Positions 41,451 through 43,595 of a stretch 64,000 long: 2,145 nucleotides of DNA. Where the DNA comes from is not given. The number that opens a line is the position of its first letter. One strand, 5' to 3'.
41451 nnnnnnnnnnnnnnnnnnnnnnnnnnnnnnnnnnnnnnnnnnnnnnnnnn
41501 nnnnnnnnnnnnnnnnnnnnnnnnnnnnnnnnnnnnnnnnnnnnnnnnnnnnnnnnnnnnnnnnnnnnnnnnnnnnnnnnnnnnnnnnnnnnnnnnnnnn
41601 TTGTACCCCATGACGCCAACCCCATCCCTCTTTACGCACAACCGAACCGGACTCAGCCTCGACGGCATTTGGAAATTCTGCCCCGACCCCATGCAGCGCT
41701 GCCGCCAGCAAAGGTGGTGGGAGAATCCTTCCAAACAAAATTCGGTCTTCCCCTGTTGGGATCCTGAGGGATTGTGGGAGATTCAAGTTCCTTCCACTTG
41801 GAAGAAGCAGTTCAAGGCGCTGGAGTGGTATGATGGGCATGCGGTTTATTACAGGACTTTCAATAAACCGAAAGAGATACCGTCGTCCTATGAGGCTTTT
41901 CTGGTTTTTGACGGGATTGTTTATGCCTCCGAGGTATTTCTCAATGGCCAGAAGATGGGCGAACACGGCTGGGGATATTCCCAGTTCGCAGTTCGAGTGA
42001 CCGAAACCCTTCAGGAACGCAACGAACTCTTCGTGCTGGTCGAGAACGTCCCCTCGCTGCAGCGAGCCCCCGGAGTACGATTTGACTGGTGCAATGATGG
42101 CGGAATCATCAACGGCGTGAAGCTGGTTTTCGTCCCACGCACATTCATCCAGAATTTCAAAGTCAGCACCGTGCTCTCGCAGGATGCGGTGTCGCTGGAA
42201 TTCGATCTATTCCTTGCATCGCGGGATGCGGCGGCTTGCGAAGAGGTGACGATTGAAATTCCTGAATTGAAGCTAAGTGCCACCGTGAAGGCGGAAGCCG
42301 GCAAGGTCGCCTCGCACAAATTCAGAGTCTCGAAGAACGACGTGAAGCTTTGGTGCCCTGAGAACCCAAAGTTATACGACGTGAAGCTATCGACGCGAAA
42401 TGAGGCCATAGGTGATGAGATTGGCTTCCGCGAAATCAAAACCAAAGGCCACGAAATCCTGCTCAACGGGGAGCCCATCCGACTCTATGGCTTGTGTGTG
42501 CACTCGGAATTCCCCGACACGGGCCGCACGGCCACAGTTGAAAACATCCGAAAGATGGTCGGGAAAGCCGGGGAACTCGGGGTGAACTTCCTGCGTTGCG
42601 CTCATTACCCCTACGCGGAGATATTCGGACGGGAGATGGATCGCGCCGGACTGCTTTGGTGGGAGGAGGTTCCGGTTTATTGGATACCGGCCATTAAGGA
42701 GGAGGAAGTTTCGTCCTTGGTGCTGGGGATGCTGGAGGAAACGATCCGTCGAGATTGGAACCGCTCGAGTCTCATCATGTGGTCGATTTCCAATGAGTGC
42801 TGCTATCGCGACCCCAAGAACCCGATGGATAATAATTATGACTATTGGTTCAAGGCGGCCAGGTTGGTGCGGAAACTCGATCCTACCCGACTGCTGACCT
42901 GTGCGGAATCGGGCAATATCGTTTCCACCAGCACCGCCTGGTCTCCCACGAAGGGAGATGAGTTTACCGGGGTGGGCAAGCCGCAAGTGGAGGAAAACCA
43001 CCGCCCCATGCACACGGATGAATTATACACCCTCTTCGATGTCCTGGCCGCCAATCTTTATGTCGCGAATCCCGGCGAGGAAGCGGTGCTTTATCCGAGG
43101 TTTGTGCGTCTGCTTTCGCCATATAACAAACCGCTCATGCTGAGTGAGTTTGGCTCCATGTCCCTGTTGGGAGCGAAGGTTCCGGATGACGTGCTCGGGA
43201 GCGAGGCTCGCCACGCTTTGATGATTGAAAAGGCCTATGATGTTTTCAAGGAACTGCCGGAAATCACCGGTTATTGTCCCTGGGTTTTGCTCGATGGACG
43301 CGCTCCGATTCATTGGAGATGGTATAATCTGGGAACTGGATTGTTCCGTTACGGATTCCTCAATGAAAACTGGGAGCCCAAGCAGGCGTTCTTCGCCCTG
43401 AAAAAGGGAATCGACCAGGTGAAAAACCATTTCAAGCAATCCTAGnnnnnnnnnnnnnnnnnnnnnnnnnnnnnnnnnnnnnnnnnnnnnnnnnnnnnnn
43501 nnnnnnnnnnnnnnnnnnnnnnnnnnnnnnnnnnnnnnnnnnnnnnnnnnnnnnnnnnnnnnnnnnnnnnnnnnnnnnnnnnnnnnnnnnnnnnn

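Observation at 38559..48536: Locus composition resembles an oxidation/elimination-type glycoside cleavage pathway combined with a GH2 hydrolase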

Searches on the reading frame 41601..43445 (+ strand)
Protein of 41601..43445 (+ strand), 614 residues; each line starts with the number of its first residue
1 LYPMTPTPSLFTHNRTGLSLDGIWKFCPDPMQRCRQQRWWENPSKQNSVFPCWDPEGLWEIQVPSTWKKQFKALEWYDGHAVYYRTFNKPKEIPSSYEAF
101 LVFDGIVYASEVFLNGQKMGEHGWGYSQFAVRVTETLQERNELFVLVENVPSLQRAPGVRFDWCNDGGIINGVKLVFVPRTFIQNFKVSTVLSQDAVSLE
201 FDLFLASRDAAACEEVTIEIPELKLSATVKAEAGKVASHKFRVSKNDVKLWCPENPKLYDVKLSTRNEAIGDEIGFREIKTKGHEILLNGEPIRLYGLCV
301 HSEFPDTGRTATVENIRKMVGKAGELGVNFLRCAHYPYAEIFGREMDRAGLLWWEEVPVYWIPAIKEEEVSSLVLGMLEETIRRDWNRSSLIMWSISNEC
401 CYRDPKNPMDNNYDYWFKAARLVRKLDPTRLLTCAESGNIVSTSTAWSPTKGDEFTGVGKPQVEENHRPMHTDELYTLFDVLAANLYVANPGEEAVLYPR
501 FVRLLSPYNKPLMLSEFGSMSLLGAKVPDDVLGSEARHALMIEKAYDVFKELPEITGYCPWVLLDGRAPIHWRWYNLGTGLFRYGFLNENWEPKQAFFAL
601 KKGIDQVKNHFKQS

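Call 4: search_protein_families(library=pfam, proteins=[window:41601-43445:+], max_evalue=0.01)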
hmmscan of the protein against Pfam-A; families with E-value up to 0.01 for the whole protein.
window:41601-43445:+ (614 aa): 4 families
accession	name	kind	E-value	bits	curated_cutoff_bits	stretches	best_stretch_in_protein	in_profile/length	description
PF02836.23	Glyco_hydro_2_C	-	2.7e-18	66.6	21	1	280-442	2-164/302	Glycosyl hydrolases family 2, TIM barrel domain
PF02837.24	Glyco_hydro_2_N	-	4.6e-12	46.6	28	1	19-147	3-133/169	Glycosyl hydrolases family 2, sugar binding domain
PF22666.2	Glyco_hydro_2_N2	-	9.3e-09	36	27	1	68-149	36-119/167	Glycosyl hydrolase 2 galactose-binding domain-like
PF00703.27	Glyco_hydro_2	-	3e-08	34.8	23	1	181-277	1-109/109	Glycosyl hydrolases family 2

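Call 5: search_protein_families(library=ncbifam, proteins=[window:41601-43445:+], max_evalue=0.01)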
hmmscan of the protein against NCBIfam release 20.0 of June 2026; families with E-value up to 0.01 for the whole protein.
window:41601-43445:+ (614 aa): 12 families
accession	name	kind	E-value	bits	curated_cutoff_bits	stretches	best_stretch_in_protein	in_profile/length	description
NF007538.0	PRK10150.1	equivalog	4.1e-47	160.8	544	1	12-436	7-452/607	beta-glucuronidase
NF050095.1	BetGlucuronLacZ4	equivalog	1.6e-33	115.8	950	1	60-438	38-441/666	beta-glucuronidase LacZ4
NF052611.1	beta_gal_Bga2A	equivalog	1.3e-30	106.2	999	1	80-403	114-461/1007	beta-galactosidase, LacZ type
NF041462.1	GalA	equivalog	1.6e-29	102.6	900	1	83-442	85-443/763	beta-galactosidase GalA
NF007666.0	PRK10340.1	equivalog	4.5e-26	91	1284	1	82-434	112-474/1030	beta-galactosidase subunit alpha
NF049891.1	Bet1-4galacdseBT4156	equivalog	3.1e-25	88.2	1700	1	51-415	51-423/946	exo-beta-1,4-galactosidase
NF041463.1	GalB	equivalog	3e-23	81.6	900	1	78-435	133-511/869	beta-galactosidase GalB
NF007074.0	PRK09525.1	subfamily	8.4e-19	66.8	1221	1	81-409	122-472/1027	beta-galactosidase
NF041100.1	betagal_LacZ_Ttogales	equivalog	2.7e-18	65.1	2000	1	77-438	106-471/1090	beta-galactosidase LacZ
NF049877.1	GlucurArabfur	equivalog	5.3e-16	57.4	1800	1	61-438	400-803/1400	beta-d-glucuronidase/beta-L-arabinofuranosidase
NF049890.1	Bet1-4galacdseBT4151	equivalog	2.9e-13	48.7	1500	1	168-435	201-477/952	exo-beta-1,4-galactosidase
NF045579.1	rhamnoside_JR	domain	0.00083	19.5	50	1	68-149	29-110/123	glycosylhydrolase-like jelly roll fold domain-containing protein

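Call 38: search_solved_structures(query=window:41601-43445:+, max_evalue=0.00001, show_alignments=1)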
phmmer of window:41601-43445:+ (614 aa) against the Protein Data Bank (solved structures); distinct sequences matched with E-value up to 0.00001: 121 (the best 60 are shown).
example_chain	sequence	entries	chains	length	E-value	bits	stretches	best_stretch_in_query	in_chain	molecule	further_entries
7vqm_A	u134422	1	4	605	2.8e-74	253.8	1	12-401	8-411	GH2 beta-galacturonate AqGalA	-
6d89_C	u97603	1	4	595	1.3e-72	248.3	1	15-434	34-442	Beta-galactosidase/beta-glucuronidase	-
6d8k_A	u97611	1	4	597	9.8e-70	238.8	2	14-431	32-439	Glycosyl hydrolase family 2, sugar binding domain protein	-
6ncy_A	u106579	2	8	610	2.4e-69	237.5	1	10-405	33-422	Beta-glucuronidase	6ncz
6d1n_A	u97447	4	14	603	4.5e-69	236.6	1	15-608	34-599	Beta-galactosidase/beta-glucuronidase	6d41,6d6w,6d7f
6ncw_A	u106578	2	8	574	2.4e-30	108.7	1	56-432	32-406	Beta-galacturonidase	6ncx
7kgz_A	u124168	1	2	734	7.5e-30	107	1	61-407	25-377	Beta-glucuronidase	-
8dhl_A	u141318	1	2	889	1.6e-28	102.7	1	37-433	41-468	Glycosyl hydrolase family 2, sugar binding domain protein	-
6d8g_A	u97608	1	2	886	6.3e-28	100.7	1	56-401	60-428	Glycosyl hydrolases family 2, sugar binding domain protein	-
6u7i_A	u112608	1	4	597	1.8e-27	99.1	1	160-430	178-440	Beta-glucuronidase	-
5uj6_A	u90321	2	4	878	1.1e-26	96.6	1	56-401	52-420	Glycosyl hydrolases family 2, sugar binding domain protein | Beta-galactosidase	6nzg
6d50_A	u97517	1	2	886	1.1e-26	96.6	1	56-401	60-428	Glycosyl hydrolases family 2, sugar binding domain protein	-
7pr6_AAA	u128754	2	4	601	1.3e-26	96.3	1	15-354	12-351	Beta-glucuronidase | Beta-D-glucuronidase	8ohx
4jhz_A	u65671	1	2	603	1.4e-26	96.2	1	15-354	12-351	Beta-glucuronidase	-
3k46_A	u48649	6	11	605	1.4e-26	96.2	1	15-354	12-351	Beta-glucuronidase | Beta-D-glucuronidase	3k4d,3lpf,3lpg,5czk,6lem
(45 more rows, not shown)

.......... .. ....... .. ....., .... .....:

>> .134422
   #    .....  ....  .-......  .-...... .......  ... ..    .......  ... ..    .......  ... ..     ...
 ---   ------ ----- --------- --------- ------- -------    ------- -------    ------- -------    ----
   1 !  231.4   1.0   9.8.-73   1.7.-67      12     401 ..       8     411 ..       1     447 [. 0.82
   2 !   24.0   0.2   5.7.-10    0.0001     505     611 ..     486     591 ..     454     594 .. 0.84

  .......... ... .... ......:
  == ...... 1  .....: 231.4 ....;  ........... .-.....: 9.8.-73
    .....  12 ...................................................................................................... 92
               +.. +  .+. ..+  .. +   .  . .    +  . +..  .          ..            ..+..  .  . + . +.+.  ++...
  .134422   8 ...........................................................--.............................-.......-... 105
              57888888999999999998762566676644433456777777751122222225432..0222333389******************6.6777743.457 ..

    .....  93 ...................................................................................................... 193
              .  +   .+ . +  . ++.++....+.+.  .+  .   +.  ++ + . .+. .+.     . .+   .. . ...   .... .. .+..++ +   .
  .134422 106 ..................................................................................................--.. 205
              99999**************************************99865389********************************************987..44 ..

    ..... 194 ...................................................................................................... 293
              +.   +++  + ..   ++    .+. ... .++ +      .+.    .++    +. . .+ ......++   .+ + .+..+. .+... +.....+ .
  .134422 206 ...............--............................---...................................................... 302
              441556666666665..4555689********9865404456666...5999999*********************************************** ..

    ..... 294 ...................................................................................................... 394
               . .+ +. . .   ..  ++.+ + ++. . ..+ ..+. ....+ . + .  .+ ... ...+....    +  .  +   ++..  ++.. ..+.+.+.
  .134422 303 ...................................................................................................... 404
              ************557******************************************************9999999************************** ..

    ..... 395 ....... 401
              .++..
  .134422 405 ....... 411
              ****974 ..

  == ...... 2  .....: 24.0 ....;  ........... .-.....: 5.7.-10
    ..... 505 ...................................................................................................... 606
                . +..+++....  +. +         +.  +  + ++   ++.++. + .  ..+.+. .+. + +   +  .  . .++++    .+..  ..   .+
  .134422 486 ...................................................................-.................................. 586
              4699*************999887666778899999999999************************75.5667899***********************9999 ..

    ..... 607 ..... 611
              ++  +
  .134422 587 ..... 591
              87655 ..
